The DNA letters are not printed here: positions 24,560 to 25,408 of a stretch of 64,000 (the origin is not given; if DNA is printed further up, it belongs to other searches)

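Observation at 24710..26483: speH-speE-efp operon linked by overlapping stop/start codons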

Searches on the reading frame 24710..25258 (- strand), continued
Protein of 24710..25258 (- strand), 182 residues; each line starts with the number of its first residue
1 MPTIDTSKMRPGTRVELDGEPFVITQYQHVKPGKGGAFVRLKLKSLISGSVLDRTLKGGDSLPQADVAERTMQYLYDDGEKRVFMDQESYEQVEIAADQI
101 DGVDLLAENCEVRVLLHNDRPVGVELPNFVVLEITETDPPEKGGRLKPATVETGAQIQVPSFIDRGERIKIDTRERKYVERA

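Call 13: find_encoding_contigs(protein=P0006, flank=6000, max_places=3)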
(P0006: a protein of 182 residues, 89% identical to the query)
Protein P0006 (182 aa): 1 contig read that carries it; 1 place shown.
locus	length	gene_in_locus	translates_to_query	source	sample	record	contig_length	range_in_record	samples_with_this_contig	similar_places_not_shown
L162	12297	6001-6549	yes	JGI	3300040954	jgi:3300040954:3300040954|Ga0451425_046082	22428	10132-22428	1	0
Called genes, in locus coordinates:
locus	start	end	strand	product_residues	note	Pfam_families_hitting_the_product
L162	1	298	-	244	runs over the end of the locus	PF13489:Methyltransf_23, PF13847:Methyltransf_31 (weak), PF08241:Methyltransf_11, PF08242:Methyltransf_12 (weak), PF13649:Methyltransf_25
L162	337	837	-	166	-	PF00188:CAP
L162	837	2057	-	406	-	-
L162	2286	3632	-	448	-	PF07044:DUF1329, PF17131:TP_0789-like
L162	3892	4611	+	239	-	-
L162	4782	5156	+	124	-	PF02675:AdoMet_dc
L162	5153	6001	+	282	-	PF17284:Spermine_synt_N, PF01564:Spermine_synth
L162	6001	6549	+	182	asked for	PF08207:EFP_N, PF01132:EFP, PF09285:Elong-fact-P_C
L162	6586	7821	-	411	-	PF05977:MFS_3, PF07690:MFS_1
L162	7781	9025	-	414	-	PF01235:Na_Ala_symp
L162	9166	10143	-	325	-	-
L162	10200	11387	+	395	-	PF02515:CoA_transf_3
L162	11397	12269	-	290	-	-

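Call 14: find_encoding_contigs(protein=P0021, flank=6000, max_places=3)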
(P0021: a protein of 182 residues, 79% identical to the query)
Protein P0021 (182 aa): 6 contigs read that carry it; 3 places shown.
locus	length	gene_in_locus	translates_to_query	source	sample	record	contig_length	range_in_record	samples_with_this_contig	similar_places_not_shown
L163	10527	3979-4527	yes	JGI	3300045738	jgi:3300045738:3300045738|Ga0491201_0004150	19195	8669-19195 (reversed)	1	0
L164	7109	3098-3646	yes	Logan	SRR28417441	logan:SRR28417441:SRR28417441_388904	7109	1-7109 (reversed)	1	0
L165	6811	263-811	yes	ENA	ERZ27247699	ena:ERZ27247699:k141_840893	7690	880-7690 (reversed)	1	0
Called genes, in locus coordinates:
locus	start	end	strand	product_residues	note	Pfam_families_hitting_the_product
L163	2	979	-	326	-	?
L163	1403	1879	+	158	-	-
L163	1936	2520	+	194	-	-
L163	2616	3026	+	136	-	PF02675:AdoMet_dc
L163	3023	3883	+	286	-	PF17284:Spermine_synt_N, PF01564:Spermine_synth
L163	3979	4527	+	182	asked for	PF08207:EFP_N, PF01132:EFP, PF09285:Elong-fact-P_C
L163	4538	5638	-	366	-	PF05977:MFS_3, PF07690:MFS_1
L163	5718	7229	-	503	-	PF01235:Na_Ala_symp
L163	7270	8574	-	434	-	PF00989:PAS, PF13188:PAS_8 (weak), PF08448:PAS_4, PF13426:PAS_9, PF24820:Diguanyl_cycl_sensor (weak), PF02518:HATPase_c, PF00072:Response_reg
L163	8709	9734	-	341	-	-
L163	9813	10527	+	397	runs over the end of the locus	PF02515:CoA_transf_3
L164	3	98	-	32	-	?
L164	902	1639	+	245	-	-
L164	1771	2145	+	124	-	PF02675:AdoMet_dc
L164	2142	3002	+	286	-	PF17284:Spermine_synt_N, PF01564:Spermine_synth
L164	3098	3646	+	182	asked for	PF08207:EFP_N, PF01132:EFP, PF09285:Elong-fact-P_C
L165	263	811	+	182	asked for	PF08207:EFP_N, PF01132:EFP, PF09285:Elong-fact-P_C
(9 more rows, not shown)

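Call 15: find_encoding_contigs(protein=P0045, flank=6000, max_places=2)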
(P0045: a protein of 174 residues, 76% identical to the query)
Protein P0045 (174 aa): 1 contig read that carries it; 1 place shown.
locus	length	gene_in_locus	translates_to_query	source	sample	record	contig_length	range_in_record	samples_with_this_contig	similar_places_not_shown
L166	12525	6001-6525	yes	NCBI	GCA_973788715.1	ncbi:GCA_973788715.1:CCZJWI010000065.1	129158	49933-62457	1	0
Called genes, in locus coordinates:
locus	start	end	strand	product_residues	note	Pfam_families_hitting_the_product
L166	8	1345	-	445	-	PF07044:DUF1329, PF17131:TP_0789-like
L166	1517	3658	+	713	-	PF00672:HAMP, PF00512:HisKA, PF02518:HATPase_c, PF00072:Response_reg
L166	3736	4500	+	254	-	-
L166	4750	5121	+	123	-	PF02675:AdoMet_dc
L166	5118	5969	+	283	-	PF17284:Spermine_synt_N, PF01564:Spermine_synth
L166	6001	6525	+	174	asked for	PF08207:EFP_N, PF01132:EFP, PF09285:Elong-fact-P_C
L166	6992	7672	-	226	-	-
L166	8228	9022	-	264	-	PF00378:ECH_1, PF16113:ECH_2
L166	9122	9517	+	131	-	PF04248:NTP_transf_9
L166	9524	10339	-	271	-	PF00378:ECH_1, PF16113:ECH_2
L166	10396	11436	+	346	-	PF00296:Bac_luciferase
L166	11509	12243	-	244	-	PF00483:NTP_transferase, PF01128:IspD (weak), PF12804:NTP_transf_3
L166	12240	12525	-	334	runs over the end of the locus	PF00288:GHMP_kinases_N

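Call 16: find_encoding_contigs(protein=P0050, flank=6000, max_places=2)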
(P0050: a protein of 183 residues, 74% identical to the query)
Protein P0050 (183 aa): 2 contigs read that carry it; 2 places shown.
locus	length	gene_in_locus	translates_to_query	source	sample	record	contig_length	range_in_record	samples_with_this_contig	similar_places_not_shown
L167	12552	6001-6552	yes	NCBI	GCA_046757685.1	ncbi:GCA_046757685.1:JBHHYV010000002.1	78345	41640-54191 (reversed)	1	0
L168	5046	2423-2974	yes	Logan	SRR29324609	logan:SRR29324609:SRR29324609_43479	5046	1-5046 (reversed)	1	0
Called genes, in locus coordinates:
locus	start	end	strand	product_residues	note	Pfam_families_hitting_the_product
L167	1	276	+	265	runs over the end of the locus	PF01145:Band_7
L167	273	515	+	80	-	-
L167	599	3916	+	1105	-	PF12773:DZR, PF13240:Zn_Ribbon_1 (faint), PF13248:Zn_ribbon_3 (weak), PF00211:Guanylate_cyc, PF13191:AAA_16, PF13401:AAA_22 (faint)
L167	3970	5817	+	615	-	PF13428:TPR_14 (faint), PF13424:TPR_12 (faint), PF13431:TPR_17 (faint), PF00515:TPR_1 (faint), PF07719:TPR_2 (faint), PF14559:TPR_19 (weak), PF13181:TPR_8 (faint), PF13432:TPR_16, +1 more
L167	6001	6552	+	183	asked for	PF08207:EFP_N, PF01132:EFP, PF09285:Elong-fact-P_C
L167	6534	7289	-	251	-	PF08242:Methyltransf_12 (weak), PF13649:Methyltransf_25 (weak)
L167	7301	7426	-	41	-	-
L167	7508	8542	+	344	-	-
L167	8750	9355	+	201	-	PF02798:GST_N, PF13417:GST_N_3, PF13409:GST_N_2, PF00043:GST_C, PF14497:GST_C_3, PF13410:GST_C_2 (weak)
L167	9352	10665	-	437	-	PF01636:APH, PF02958:EcKL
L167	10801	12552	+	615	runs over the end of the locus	PF02335:Cytochrom_C552 (faint), PF13435:Cytochrome_C554 (faint), PF14522:Cytochrome_C7 (faint)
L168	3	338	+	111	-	?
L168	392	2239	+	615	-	PF13428:TPR_14 (faint), PF13424:TPR_12 (faint), PF13431:TPR_17 (faint), PF00515:TPR_1 (faint), PF07719:TPR_2 (faint), PF14559:TPR_19 (weak), PF13181:TPR_8 (faint), PF13432:TPR_16, +1 more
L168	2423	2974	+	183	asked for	PF08207:EFP_N, PF01132:EFP, PF09285:Elong-fact-P_C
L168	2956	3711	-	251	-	PF08242:Methyltransf_12 (weak), PF13649:Methyltransf_25 (weak)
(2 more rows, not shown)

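Call 17: find_encoding_contigs(protein=P0059, flank=6000, max_places=2)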
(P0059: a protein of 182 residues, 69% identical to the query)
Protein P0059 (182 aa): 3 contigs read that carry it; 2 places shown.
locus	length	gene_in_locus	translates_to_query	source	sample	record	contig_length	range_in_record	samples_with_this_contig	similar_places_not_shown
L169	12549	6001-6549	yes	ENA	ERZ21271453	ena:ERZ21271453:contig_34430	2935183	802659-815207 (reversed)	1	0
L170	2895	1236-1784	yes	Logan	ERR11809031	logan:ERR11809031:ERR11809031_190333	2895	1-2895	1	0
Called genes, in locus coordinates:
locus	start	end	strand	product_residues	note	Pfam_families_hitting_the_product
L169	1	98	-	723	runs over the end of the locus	PF19313:DUF5916 (weak)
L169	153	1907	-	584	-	-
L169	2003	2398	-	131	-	-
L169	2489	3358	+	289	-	PF03446:NAD_binding_2, PF14833:NAD_binding_11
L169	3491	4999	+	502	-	PF08238:Sel1 (faint), PF00656:Peptidase_C14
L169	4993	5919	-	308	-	-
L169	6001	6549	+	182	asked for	PF08207:EFP_N, PF01132:EFP, PF09285:Elong-fact-P_C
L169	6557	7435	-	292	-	PF21033:RMD1-3 (faint), PF07719:TPR_2 (faint), PF13428:TPR_14 (faint), PF14559:TPR_19 (faint), PF13431:TPR_17 (faint)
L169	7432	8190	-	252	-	PF23441:SDR, PF00106:adh_short, PF08659:KR, PF13561:adh_short_C2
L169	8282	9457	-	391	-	PF00108:Thiolase_N, PF02803:Thiolase_C, PF22691:Thiolase_C_1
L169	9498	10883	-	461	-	PF08541:ACP_syn_III_C, PF12172:zf-ChsH2 (weak), PF01796:OB_ChsH2_C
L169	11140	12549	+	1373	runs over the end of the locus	PF13424:TPR_12 (faint), PF13428:TPR_14 (faint), PF00515:TPR_1 (faint), PF23914:TPR_CcmH_CycH (weak), PF14559:TPR_19, PF13432:TPR_16 (weak), PF00069:Pkinase, PF07714:PK_Tyr_Ser-Thr (weak), +6 more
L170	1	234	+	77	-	?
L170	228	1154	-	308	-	-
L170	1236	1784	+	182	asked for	PF08207:EFP_N, PF01132:EFP, PF09285:Elong-fact-P_C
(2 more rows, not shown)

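Call 43: search_protein_families(library=pfam, proteins=[L002:10-1425:+, L002:1941-3386:+, L002:3966-5690:+, L002:1468-2943:-, L002:3775-5499:-, L002:6556-7581:-, L002:6750-8597:+], max_evalue=1)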
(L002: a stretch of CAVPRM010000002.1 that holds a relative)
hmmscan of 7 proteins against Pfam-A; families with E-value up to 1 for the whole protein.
L002:10-1425:+ (471 aa): 0 families

L002:1941-3386:+ (481 aa): 0 families

L002:3966-5690:+ (574 aa): 0 families

L002:1468-2943:- (491 aa): 0 families

L002:3775-5499:- (574 aa): 14 families
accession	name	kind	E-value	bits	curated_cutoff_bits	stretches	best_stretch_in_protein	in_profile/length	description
PF00005.33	ABC_tran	-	7.9e-16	59.3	25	1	30-150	3-137/137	ABC transporter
PF13304.12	AAA_21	-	1.1e-09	39.3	27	2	40-58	2-20/304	AAA domain, putative AbiEii toxin, Type IV TA system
PF13476.12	AAA_23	-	0.00022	22.3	27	1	28-57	10-39/201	AAA domain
PF13401.12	AAA_22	-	0.00042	21.1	27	1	36-160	4-104/130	AAA domain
PF02463.25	SMC_N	-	0.00088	19.2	40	1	29-58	16-45/220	RecF/RecN/SMC N terminal domain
PF13604.12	AAA_30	-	0.0038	17.4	27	1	36-174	17-121/191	AAA domain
PF12128.14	DUF3584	-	0.012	13.5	31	1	38-57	18-37/1191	Protein of unknown function (DUF3584)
PF13555.12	AAA_29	-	0.019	15.2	27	1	28-54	12-39/61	P-loop containing region of AAA domain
PF13521.12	AAA_28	-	0.036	14.7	27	1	42-69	4-35/164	AAA domain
PF25199.1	nSTAND_NTPase5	-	0.038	14.3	34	1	39-68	43-73/145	Novel STAND NTPase 5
PF13175.12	AAA_15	-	0.095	12.7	32.1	1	31-57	17-43/374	AAA ATPase domain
PF05729.18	NACHT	-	0.12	12.7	26.7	1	42-62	5-25/167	NACHT domain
PF24389.1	ORC-CDC6-like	-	0.21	10.7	27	1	41-58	36-53/571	ORC-CDC6-like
PF03205.20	MobB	-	0.25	11.7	26.6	1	41-67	3-29/133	Molybdopterin guanine dinucleotide synthesis protein B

L002:6556-7581:- (341 aa): 3 families
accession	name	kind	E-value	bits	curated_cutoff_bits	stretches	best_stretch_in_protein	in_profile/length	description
PF12172.15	zf-ChsH2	-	4.5e-08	33.2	23.2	1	225-260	1-36/37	ChsH2, rubredoxin-like zinc ribbon domain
PF01796.24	OB_ChsH2_C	-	1e-07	32.2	27.1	1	262-325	1-64/65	ChsH2, C-terminal OB-fold domain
PF18551.6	TackOD1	-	0.19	11.7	32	1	235-260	74-99/188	Thaumarchaeal output domain 1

L002:6750-8597:+ (615 aa): 0 families

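Call 46: search_solved_structures(query=window:24710-25258:-, max_evalue=1e-10, show_alignments=3)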
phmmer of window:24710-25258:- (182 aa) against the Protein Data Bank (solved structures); distinct sequences matched with E-value up to 1e-10: 12.
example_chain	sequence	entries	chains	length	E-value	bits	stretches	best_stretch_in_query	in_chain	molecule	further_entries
1yby_A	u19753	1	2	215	2.4e-48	167.7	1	8-181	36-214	Translation elongation factor P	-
5j3b_A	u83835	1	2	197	3.4e-43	150.9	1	4-182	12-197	Elongation factor P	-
3tre_A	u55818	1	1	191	2e-42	148.4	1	2-182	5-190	Elongation factor P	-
6enj_w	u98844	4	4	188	1.8e-41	145.4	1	3-181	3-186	Elongation factor P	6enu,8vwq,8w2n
3a5z_B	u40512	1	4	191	1.9e-41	145.3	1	3-181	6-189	Elongation factor P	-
6rk3_A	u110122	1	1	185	9.1e-40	139.8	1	6-181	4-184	Elongation factor P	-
6rji_A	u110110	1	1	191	1e-39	139.6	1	6-181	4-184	Elongation factor P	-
1ueb_A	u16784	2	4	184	9.1e-39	136.5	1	5-182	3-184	elongation factor P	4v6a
6s8z_A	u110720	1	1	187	4.5e-37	131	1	7-181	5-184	Elongation factor P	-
3oyy_A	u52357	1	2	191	2.1e-23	86.6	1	7-181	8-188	Elongation factor P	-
6j7m_M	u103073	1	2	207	3.3e-23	85.9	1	8-181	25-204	Elongation factor P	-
8s8u_A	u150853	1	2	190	5.8e-20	75.3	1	11-182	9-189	Elongation factor P-like protein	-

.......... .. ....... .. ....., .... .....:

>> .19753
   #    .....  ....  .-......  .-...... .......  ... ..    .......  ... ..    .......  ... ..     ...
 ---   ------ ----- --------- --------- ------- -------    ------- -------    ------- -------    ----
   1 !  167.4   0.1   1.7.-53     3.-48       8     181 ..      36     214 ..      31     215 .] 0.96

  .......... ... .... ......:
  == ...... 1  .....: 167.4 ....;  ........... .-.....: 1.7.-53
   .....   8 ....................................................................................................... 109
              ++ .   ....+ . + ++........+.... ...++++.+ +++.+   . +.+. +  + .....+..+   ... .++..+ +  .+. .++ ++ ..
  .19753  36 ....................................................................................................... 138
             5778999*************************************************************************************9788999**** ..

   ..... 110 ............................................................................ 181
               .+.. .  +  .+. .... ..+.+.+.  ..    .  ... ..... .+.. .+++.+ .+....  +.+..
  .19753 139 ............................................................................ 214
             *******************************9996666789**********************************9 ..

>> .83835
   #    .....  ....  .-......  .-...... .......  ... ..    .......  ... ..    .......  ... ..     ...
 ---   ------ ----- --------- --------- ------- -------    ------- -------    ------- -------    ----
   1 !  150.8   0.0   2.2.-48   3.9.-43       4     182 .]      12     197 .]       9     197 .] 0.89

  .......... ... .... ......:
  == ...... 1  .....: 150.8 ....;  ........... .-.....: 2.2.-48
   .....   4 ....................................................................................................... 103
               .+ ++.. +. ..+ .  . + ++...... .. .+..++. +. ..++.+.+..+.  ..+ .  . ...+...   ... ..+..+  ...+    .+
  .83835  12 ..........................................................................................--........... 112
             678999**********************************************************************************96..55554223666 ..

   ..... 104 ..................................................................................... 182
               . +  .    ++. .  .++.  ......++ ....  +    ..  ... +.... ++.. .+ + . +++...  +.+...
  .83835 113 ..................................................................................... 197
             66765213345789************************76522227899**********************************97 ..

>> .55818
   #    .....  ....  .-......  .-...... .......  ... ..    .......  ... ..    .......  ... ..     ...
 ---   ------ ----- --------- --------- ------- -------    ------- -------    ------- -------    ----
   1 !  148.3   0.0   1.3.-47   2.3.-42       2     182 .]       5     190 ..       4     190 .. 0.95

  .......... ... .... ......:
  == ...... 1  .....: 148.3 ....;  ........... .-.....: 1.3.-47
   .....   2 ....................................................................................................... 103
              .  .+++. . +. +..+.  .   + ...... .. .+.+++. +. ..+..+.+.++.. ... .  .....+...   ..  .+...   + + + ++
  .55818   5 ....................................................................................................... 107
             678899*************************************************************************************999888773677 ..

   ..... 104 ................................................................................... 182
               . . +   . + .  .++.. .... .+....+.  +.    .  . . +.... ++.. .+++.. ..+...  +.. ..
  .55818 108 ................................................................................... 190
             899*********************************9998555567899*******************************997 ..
